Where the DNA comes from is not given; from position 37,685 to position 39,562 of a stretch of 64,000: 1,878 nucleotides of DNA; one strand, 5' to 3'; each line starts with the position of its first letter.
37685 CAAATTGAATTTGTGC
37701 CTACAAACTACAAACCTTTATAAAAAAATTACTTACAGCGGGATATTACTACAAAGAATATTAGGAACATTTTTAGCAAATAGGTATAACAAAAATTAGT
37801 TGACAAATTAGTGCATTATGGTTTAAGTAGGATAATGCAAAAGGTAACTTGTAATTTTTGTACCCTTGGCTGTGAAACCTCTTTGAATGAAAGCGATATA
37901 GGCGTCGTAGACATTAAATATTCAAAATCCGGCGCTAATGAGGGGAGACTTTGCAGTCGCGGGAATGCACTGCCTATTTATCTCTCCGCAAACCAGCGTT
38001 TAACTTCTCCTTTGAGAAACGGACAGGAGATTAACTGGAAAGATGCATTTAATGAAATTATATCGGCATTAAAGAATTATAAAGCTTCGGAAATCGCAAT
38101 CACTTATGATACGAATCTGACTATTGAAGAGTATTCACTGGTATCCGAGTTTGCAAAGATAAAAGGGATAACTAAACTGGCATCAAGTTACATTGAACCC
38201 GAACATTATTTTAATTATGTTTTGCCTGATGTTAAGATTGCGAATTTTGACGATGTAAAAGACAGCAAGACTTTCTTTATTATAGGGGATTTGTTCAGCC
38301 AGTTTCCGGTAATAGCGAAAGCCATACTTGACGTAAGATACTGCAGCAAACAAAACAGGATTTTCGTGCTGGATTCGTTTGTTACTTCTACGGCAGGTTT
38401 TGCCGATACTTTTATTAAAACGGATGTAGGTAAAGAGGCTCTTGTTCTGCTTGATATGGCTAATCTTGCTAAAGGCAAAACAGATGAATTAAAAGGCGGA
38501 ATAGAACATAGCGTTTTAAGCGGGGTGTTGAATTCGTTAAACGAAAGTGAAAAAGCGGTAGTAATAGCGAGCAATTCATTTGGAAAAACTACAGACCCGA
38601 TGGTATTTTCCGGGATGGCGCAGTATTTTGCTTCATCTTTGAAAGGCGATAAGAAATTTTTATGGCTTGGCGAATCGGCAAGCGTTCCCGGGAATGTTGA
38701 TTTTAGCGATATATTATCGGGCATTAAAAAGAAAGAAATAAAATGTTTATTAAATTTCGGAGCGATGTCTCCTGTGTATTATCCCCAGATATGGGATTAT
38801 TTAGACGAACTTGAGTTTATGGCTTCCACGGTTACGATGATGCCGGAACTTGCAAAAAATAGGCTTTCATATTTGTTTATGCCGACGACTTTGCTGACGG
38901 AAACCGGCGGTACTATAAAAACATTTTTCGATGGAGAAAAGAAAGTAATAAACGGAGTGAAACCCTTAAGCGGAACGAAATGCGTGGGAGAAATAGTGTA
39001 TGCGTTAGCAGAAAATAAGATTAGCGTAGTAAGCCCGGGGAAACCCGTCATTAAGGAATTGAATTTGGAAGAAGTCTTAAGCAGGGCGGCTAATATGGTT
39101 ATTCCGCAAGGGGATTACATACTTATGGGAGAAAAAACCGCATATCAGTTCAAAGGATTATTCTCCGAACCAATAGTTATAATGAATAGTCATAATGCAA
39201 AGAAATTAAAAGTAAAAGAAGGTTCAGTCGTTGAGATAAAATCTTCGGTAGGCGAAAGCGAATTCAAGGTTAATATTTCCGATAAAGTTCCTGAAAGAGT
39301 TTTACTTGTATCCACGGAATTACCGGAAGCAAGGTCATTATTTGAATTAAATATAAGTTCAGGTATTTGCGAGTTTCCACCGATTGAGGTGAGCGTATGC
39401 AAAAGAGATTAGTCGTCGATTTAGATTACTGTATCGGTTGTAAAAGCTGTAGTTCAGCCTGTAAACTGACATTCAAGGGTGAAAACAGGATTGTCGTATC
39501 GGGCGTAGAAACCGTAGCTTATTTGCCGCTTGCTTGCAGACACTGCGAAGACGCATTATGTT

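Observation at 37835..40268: MopB oxidoreductase - HycB-like ferredoxin - HycG/NuoB-like small subunit trio with no [NiFe] large subunit or membrane subunits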

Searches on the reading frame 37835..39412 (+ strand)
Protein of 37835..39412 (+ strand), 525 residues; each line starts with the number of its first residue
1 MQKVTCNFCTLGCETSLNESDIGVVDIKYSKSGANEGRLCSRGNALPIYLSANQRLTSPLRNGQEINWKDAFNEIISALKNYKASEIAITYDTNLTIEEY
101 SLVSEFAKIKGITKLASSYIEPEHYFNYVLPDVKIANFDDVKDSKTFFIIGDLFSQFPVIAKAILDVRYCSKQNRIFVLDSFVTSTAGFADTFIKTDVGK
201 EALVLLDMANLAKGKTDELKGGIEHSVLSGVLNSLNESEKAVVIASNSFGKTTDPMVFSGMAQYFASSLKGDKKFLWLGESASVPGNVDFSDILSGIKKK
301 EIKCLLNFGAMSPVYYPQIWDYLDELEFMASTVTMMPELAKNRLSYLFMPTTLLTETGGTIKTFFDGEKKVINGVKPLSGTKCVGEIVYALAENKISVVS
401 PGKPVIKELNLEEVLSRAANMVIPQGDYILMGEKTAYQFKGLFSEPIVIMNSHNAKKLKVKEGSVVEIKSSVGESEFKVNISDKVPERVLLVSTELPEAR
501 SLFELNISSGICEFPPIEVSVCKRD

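Call 3: search_protein_families(library=pfam, proteins=[window:37835-39412:+], max_evalue=0.01)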
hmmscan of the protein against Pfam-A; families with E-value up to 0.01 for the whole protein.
window:37835-39412:+ (525 aa): 3 families
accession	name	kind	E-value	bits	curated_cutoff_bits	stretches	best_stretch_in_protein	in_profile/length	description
PF01568.27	Molydop_binding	-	4e-07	30.5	26.8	1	445-498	28-82/110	Molydopterin dinucleotide binding domain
PF04879.21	Molybdop_Fe4S4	-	9.5e-06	25.9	22.7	1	5-46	7-49/55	Molybdopterin oxidoreductase Fe4S4 domain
PF00384.28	Molybdopterin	-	5.1e-05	22.9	24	1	63-254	12-183/353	Molybdopterin oxidoreductase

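Call 4: search_protein_families(library=ncbifam, proteins=[window:37835-39412:+], max_evalue=0.01)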
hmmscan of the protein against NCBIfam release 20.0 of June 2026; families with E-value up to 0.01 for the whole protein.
window:37835-39412:+ (525 aa): 11 families
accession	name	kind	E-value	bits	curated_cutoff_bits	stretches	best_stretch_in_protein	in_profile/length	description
TIGR01591.1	Fdh-alpha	equivalog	1.5e-23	82.8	666.25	2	4-210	1-221/672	formate dehydrogenase subunit alpha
TIGR01973.1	NuoG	equivalog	7.5e-13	48.1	470.05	1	4-294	217-503/606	NADH-quinone oxidoreductase subunit NuoG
NF047855.1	AssmNtatRedNasC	equivalog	4.2e-10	38.5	1100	1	3-114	22-144/708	assimilatory nitrate reductase catalytic subunit NasC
NF041783.2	mnquin_red_QrcB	equivalog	1.5e-07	30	440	1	447-492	603-648/695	menaquinone reductase molybdopterin-binding-like subunit QrcB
TIGR03129.1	one_C_dehyd_B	equivalog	2.2e-06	26.5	327.8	1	4-244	2-247/421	formylmethanofuran dehydrogenase subunit B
NF010055.0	PRK13532.1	equivalog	2.6e-06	26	904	1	2-194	43-258/830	nitrate reductase catalytic subunit NapA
NF012032.0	PRK15488.1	equivalog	2.1e-05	22.8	694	1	5-85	47-136/759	thiosulfate reductase PhsA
TIGR01706.1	NAPA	equivalog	2.8e-05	22.6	930.55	0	2-192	43-256/830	periplasmic nitrate reductase subunit alpha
TIGR01701.1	Fdhalpha-like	subfamily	0.00079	17.7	582.15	0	438-506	651-723/744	FdhF/YdeP family oxidoreductase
NF005895.0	PRK07860.1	equivalog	0.0016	16.6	802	0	437-506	722-790/811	NADH-quinone oxidoreductase subunit G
NF042908.1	FMD_DH_FwdD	exception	0.0041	17.2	175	0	446-492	31-78/129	tungsten-dependent formylmethanofuran dehydrogenase subunit FwdD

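Call 7: find_homologous_proteins(query=window:37835-39412:+, max_evalue=0.00001)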
Query window:37835-39412:+ (525 aa): 12 proteins with E <= 0.00001 among 8000 candidates.
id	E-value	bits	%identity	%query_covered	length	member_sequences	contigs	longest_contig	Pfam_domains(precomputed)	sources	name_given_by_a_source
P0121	0.0e+0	1160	100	100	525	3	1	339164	PF01568.28,PF04879.22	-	-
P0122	2.6e-180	619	53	100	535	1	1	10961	PF01568.28,PF04879.22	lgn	-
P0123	1.9e-126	441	43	100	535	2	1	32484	PF00384.28,PF01568.28,PF04879.22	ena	-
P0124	8.0e-125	436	43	100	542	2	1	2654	PF01568.28,PF04879.22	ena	-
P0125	1.2e-80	290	35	97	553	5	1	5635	PF00384.28,PF04879.22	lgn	-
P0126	1.1e-75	274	32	100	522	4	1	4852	PF00384.28,PF01568.28,PF04879.22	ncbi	-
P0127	2.6e-75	272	31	100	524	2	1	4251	PF01568.28,PF04879.22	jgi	jgi:hypothetical protein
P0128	1.6e-67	247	29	100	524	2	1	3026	PF01568.28,PF04879.22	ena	-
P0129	3.9e-30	123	26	93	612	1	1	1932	PF00384.28,PF01568.28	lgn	-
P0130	4.0e-30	123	26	93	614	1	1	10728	PF00384.28,PF01568.28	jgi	jgi:anaerobic selenocysteine-containing dehydrogenase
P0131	2.9e-27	114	25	92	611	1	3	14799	PF00384.28,PF01568.28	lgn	-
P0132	7.8e-25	106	24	92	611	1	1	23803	PF00384.28,PF04879.22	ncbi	-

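Call 8: find_encoding_contigs(protein=P0123, flank=10000, max_places=3)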
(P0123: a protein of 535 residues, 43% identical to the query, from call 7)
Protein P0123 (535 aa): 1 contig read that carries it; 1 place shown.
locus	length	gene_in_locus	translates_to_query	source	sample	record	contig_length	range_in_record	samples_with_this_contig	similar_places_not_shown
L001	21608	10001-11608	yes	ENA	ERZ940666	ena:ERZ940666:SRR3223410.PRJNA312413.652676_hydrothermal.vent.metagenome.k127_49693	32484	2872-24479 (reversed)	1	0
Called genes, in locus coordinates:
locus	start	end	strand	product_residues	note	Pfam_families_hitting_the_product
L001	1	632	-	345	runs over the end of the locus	PF01008:IF-2B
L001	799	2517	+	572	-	PF00795:CN_hydrolase, PF02540:NAD_synthase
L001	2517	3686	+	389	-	PF07690:MFS_1, PF12832:MFS_1_like (weak), PF00083:Sugar_tr, PF07690:MFS_1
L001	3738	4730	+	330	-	PF01208:URO-D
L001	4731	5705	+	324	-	PF01058:Oxidored_q6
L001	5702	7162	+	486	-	PF27537:HoxH, PF00374:NiFeSe_Hases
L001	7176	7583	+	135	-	PF05168:HEPN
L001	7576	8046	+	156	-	PF22600:MTPAP-like_central (weak), PF01909:NTP_transf_2, PF18765:Polbeta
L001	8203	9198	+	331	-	PF17179:Fer4_22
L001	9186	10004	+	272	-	PF00970:FAD_binding_6 (weak), PF00175:NAD_binding_1, PF10418:DHODB_Fe-S_bind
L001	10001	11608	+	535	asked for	PF04879:Molybdop_Fe4S4, PF00384:Molybdopterin, PF01568:Molydop_binding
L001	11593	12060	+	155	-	PF00037:Fer4 (faint), PF12797:Fer4_2 (faint), PF12837:Fer4_6 (faint), PF14697:Fer4_21 (faint), PF13237:Fer4_10 (weak), PF13247:Fer4_11, PF12838:Fer4_7, PF13187:Fer4_9 (weak), +3 more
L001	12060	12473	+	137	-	PF01058:Oxidored_q6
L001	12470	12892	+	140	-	PF00329:Complex1_30kDa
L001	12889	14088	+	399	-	PF00374:NiFeSe_Hases, PF00346:Complex1_49kDa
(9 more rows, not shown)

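Call 9: find_encoding_contigs(protein=P0122, flank=10000, max_places=3)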
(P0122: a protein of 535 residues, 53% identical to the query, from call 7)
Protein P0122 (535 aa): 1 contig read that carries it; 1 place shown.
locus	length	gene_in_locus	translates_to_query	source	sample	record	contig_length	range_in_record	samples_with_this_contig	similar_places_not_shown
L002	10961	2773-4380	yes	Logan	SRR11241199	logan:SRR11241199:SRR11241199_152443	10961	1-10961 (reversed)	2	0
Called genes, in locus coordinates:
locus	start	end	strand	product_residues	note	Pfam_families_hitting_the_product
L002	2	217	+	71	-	?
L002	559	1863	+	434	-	PF13173:AAA_14, PF13635:DUF4143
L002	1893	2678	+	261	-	PF13489:Methyltransf_23, PF01209:Ubie_methyltran, PF03848:TehB (weak), PF05148:Methyltransf_8 (weak), PF08241:Methyltransf_11, PF08242:Methyltransf_12, PF13649:Methyltransf_25, PF13847:Methyltransf_31, +2 more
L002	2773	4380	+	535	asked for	PF04879:Molybdop_Fe4S4 (faint), PF01568:Molydop_binding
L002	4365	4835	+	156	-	PF00037:Fer4 (weak), PF12797:Fer4_2 (faint), PF14697:Fer4_21 (faint), PF13187:Fer4_9 (weak), PF13247:Fer4_11, PF13237:Fer4_10 (weak), PF12838:Fer4_7, PF13187:Fer4_9 (weak), +5 more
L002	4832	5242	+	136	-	PF01058:Oxidored_q6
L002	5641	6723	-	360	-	PF01351:RNase_HII, PF16575:CLP1_P (weak)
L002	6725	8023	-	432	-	-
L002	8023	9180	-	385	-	-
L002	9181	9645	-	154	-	-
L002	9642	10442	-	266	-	PF23023:Anti-Pycsar_Apyc1, PF00753:Lactamase_B, PF12706:Lactamase_B_2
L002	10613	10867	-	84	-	PF01016:Ribosomal_L27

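Call 19: search_solved_structures(query=A1, max_evalue=0.01, show_alignments=2)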
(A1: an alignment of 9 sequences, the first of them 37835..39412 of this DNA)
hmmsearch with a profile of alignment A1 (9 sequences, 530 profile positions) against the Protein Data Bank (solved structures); distinct sequences matched with E-value up to 0.01: 56.
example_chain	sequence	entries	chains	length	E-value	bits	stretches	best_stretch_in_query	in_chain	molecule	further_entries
9t1s_L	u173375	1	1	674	3.3e-38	134.5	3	6-254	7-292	formate dehydrogenase (coenzyme F420)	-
7bkb_D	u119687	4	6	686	9.5e-33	116.5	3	5-252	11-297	Formate dehydrogenase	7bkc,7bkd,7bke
7qv7_S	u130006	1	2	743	8.3e-32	113.4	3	7-291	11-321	Hydrogen dependent carbon dioxide reductase subunit FdhF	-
8rqz_C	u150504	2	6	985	6e-26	94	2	4-245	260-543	Probable oxidoreductase YjgC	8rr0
9gzq_A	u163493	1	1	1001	6.4e-26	93.9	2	4-245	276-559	Probable oxidoreductase YjgC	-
1aa6_A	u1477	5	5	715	6.4e-20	74.1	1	7-258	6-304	FORMATE DEHYDROGENASE H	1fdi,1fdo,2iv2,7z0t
8oh5_C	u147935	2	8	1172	6.9e-17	64.1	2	6-163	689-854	Formate dehydrogenase-O, major subunit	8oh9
2jio_A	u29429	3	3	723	3.2e-16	61.9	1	6-212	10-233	PERIPLASMIC NITRATE REDUCTASE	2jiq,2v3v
2jim_A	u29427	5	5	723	3.6e-16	61.8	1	6-212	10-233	PERIPLASMIC NITRATE REDUCTASE | PROTEIN (PERIPLASMIC NITRATE REDUCTASE)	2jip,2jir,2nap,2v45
9vap_A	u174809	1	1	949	7.4e-16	60.7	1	3-208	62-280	Formate dehydrogenase molybdopterin-binding subunit FdhA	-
9wxb_B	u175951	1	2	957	2.7e-15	58.9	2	7-215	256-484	Formate dehydrogenase alpha subunit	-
6tg9_A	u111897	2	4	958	8.4e-15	57.3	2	7-215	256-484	Formate dehydrogenase subunit alpha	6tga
9bov_A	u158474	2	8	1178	2.2e-13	52.6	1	4-162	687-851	Molybdopterin oxidoreductase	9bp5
7vw6_A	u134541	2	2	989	4.8e-13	51.5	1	6-64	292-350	Formate dehydrogenase | Tungsten-containing formate dehydrogenase alpha subunit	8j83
7e5z_A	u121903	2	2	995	4.9e-13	51.4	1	6-64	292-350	Formate dehydrogenase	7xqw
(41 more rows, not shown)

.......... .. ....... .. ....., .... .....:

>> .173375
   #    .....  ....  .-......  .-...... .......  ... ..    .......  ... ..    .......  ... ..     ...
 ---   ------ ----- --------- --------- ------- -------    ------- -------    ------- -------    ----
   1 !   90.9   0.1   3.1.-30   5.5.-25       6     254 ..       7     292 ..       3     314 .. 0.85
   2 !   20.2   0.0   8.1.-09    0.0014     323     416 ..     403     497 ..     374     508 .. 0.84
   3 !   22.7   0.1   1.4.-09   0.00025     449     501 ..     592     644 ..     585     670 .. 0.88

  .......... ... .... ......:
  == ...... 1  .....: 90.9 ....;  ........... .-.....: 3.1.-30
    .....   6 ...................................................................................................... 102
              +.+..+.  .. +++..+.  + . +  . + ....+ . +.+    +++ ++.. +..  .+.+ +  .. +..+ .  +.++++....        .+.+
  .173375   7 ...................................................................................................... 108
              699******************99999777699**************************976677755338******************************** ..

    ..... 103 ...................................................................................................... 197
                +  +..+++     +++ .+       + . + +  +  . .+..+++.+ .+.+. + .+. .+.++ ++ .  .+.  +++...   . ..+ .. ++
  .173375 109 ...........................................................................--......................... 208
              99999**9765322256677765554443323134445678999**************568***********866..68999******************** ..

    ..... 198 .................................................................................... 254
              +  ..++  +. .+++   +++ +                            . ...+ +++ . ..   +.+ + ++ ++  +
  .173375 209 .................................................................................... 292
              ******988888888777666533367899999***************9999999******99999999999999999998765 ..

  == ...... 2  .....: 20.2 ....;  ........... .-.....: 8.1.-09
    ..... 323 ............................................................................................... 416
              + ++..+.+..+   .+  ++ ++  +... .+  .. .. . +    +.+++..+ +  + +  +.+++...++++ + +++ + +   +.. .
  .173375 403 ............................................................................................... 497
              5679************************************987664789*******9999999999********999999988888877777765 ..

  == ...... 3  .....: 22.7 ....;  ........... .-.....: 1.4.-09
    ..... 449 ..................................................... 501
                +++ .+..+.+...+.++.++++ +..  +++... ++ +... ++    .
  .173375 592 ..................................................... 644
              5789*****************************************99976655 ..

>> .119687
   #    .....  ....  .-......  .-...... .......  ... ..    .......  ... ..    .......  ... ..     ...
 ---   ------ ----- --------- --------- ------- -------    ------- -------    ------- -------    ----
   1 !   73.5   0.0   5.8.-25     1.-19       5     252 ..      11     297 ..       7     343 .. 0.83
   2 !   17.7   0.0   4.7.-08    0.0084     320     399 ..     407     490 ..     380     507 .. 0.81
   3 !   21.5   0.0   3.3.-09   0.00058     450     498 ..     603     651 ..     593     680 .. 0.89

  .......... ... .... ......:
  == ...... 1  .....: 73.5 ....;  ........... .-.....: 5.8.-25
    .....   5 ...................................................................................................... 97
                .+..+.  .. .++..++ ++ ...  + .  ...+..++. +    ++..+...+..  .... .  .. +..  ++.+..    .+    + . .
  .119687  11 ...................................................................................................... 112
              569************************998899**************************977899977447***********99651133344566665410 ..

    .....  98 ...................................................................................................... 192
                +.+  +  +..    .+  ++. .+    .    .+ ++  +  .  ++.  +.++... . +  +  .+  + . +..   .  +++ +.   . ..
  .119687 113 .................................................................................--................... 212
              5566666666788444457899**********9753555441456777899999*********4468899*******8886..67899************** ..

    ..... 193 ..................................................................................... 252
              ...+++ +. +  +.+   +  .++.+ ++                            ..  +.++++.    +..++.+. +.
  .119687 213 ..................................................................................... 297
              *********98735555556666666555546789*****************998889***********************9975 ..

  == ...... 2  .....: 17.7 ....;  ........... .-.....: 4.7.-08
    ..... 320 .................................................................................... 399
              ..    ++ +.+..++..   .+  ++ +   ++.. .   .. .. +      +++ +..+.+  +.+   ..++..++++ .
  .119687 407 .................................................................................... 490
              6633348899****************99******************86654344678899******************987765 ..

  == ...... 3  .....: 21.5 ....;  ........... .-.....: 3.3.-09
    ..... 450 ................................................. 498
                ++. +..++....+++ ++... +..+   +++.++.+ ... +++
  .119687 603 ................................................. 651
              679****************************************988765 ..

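Call 21: find_related_loci(query=A2, collection=genome_contigs, flank=10000)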
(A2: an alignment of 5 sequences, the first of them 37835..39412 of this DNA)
Query A2 (525 aa) in genome_contigs; peptide patterns used: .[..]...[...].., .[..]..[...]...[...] (x = any residue, [..] = any of these).
48 stretches matched a pattern; 3 encode a relative of the query (tblastn E <= 1e-3); 3 distinct loci.
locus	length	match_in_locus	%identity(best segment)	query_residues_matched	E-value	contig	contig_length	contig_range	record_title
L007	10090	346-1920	96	1-525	0e+0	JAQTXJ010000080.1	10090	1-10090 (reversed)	MAG: bacterium isolate STC_131 NODE_16009_length_10090_cov_3.991167_Sandtown_C, whole genome shotgun sequence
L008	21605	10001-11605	33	3-525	5e-82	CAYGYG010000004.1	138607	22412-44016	MAG TPA_asm: uncultured bacterium isolate ERP119294_co1_15 genome assembly, contig: NODE_121_length_138607_cov_25.064640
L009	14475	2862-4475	35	1-525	1e-92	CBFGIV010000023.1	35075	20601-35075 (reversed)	MAG: candidate division WOR-3 bacterium isolate JZ-2_202302_bins_123.1 genome assembly, contig: NODE_23_length_35075_cov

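Call 26: find_related_loci(query=A2, collection=metagenome_contigs, flank=10000)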
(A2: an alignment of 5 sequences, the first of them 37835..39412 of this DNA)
Query A2 (525 aa) in metagenome_contigs; peptide patterns used: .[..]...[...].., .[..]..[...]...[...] (x = any residue, [..] = any of these).
70 stretches matched a pattern; 8 encode a relative of the query (tblastn E <= 1e-3); 8 distinct loci.
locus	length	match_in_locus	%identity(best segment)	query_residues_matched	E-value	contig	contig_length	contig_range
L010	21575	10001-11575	96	1-525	0e+0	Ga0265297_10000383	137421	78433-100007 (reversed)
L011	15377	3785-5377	39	2-523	7e-119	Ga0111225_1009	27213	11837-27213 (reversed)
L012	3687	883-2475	39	2-523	8e-120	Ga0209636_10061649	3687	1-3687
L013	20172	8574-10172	41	1-525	1e-115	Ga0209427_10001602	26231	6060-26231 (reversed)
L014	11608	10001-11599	41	1-525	2e-115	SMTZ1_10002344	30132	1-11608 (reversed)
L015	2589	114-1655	33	3-508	2e-87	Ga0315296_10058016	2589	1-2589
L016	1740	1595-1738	49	1-49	2e-8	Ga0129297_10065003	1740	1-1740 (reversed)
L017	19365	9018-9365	25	3-112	3e-5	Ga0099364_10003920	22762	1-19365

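Call 55: find_encoding_contigs(protein=P0125, flank=10000, max_places=2)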
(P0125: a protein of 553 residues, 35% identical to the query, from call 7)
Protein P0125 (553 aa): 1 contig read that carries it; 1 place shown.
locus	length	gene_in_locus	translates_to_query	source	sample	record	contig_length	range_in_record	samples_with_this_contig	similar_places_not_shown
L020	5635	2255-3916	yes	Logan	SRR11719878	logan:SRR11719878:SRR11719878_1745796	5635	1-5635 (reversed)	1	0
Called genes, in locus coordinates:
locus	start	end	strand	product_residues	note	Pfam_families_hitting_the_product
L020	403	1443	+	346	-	PF13534:Fer4_17 (faint), PF13746:Fer4_18 (faint), PF17179:Fer4_22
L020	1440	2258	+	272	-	PF00970:FAD_binding_6 (weak), PF00175:NAD_binding_1, PF10418:DHODB_Fe-S_bind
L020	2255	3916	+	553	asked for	PF04879:Molybdop_Fe4S4, PF00384:Molybdopterin (faint)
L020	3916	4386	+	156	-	PF00037:Fer4 (faint), PF12797:Fer4_2 (faint), PF12837:Fer4_6 (faint), PF13237:Fer4_10 (faint), PF12800:Fer4_4 (faint), PF12838:Fer4_7 (weak), PF13187:Fer4_9 (faint), PF13247:Fer4_11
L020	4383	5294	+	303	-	PF00146:NADHdh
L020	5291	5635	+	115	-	?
